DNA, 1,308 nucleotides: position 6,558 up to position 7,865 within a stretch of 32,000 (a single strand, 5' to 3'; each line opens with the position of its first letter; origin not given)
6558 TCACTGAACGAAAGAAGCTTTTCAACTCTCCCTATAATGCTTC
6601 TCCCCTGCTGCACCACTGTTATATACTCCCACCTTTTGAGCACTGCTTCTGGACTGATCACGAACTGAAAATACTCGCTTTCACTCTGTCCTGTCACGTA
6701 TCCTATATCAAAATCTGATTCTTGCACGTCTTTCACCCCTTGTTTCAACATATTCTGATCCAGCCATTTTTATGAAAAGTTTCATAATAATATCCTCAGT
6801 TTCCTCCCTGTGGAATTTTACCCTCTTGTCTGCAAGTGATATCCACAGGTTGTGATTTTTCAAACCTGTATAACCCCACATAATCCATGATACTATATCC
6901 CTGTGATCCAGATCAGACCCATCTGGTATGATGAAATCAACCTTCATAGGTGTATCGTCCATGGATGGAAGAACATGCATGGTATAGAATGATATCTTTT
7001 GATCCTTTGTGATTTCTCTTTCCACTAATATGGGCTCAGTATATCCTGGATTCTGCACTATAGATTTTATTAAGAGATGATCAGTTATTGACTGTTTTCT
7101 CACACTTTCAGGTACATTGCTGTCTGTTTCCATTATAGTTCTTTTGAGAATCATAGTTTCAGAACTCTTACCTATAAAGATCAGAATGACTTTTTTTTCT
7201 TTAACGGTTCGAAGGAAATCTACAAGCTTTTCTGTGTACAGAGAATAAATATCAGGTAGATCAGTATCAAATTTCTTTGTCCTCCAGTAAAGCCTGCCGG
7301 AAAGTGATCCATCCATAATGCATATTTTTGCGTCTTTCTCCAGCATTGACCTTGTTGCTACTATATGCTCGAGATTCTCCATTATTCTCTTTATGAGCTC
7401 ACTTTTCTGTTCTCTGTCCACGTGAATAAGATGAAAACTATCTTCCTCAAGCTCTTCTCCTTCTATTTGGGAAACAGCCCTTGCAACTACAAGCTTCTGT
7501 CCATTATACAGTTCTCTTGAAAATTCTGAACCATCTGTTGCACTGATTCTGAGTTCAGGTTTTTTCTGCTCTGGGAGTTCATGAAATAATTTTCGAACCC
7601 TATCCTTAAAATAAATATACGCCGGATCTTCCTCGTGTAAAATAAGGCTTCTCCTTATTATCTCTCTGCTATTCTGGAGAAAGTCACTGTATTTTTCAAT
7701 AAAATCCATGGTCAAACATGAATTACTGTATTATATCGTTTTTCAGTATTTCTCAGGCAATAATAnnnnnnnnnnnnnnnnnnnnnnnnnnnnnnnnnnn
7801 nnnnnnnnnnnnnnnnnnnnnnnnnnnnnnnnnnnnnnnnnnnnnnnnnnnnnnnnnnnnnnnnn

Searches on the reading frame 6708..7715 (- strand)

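Call 114: search_protein_families(library=pfam, proteins=[window:6708-7715:-], max_evalue=0.001)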
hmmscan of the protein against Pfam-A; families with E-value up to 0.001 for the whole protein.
window:6708-7715:- (335 aa): 1 family
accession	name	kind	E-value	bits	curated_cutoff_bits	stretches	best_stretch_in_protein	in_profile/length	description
PF09376.16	NurA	-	1.5e-17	64.4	21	1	56-301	2-254/254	NurA domain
